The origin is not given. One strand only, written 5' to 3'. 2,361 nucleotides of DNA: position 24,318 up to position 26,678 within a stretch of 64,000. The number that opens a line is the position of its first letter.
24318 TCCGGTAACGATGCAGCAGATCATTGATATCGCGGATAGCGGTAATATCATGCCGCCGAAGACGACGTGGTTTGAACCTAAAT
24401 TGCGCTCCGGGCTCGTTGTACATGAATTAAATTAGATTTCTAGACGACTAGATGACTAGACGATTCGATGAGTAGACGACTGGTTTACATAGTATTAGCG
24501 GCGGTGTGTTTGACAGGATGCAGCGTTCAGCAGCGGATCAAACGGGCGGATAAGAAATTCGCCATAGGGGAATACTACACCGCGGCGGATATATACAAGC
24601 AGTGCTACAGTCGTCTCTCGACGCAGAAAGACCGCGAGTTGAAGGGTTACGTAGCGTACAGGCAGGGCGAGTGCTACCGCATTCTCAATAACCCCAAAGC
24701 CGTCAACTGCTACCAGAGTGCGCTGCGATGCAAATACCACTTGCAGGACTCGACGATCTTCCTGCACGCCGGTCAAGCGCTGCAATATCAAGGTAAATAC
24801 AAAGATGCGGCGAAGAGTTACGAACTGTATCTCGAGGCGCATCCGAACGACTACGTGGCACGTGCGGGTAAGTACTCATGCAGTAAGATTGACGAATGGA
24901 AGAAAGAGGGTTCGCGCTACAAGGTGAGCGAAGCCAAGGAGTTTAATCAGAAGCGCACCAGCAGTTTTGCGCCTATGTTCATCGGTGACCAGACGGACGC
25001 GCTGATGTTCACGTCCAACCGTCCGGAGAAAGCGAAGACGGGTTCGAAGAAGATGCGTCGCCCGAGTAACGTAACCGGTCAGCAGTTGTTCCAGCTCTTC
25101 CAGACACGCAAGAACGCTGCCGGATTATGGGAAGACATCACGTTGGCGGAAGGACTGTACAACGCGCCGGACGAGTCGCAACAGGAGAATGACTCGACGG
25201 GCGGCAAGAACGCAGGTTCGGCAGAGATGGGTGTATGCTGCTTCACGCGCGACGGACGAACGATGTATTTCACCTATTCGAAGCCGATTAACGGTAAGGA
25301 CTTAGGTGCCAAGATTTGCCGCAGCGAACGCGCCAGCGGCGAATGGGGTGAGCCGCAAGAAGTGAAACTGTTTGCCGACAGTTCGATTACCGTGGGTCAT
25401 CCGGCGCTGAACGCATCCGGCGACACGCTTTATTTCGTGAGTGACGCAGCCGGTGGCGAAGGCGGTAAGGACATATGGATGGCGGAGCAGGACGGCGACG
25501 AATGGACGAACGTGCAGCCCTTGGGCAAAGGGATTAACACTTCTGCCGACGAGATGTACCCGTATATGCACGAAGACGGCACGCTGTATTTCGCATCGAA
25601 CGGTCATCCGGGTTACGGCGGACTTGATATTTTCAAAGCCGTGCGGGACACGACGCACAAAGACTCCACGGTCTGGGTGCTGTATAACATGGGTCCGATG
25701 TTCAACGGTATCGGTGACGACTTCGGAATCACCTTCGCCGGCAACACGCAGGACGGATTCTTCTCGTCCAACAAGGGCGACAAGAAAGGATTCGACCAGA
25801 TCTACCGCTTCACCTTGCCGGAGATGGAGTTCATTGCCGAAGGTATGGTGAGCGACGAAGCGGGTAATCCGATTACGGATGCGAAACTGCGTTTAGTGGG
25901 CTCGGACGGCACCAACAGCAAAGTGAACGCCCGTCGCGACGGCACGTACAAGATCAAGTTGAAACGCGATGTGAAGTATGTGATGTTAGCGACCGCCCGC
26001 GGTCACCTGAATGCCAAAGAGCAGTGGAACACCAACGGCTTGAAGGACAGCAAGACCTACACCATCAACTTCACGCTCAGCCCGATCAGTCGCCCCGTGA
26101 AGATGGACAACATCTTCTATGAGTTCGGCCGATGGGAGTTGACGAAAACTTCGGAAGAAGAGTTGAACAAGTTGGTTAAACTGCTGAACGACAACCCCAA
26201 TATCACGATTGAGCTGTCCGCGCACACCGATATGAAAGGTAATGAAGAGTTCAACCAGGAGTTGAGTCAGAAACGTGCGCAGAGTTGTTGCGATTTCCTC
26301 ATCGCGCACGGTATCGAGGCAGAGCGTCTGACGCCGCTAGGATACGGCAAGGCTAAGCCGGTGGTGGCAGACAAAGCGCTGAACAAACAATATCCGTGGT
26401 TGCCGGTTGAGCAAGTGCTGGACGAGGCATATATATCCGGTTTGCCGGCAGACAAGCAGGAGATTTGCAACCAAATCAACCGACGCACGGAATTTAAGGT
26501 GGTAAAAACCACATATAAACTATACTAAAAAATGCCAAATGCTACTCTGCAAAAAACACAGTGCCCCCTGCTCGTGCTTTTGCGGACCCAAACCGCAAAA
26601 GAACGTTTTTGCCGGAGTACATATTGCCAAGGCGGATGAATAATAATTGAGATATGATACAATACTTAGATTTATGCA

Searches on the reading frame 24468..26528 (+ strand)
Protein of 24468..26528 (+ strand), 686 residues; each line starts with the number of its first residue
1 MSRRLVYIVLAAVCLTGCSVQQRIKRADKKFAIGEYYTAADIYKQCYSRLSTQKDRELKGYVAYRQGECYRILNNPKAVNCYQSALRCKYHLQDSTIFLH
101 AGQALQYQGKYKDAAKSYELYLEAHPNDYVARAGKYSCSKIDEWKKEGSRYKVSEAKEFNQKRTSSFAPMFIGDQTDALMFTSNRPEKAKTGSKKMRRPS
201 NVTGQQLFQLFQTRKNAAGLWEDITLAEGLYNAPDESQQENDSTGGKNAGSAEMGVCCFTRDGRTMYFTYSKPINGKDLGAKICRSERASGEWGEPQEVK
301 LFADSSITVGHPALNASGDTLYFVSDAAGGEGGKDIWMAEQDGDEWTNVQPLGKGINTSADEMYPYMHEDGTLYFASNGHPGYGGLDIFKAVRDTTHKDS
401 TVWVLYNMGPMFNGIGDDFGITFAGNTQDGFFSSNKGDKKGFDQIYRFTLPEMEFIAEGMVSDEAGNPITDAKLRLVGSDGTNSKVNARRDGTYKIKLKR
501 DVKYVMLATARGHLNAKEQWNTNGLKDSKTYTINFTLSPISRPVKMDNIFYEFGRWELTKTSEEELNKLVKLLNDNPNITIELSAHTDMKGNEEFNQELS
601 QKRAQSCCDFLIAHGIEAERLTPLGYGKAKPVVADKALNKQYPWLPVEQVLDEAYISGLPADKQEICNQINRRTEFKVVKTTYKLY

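Call 17: search_protein_families(library=pfam, proteins=[window:24468-26528:+], max_evalue=0.001)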
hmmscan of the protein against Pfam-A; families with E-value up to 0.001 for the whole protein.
window:24468-26528:+ (686 aa): 5 families
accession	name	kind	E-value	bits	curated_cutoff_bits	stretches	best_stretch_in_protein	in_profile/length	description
PF00691.25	OmpA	-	5.6e-17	62.3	27.2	1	550-640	1-93/98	OmpA family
PF07676.18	PD40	-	3.7e-11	43.1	20.9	0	356-389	5-37/38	WD40-like Beta Propeller Repeat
PF13620.12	CarboxypepD_reg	-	8e-06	26.6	32.3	1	458-537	3-81/82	Carboxypeptidase regulatory-like domain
PF13424.12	TPR_12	-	9e-05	23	30.1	0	31-87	14-73/77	Tetratricopeptide repeat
PF05359.17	DUF748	-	0.00016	20.3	50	1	545-597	877-929/1037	Domain of Unknown Function (DUF748)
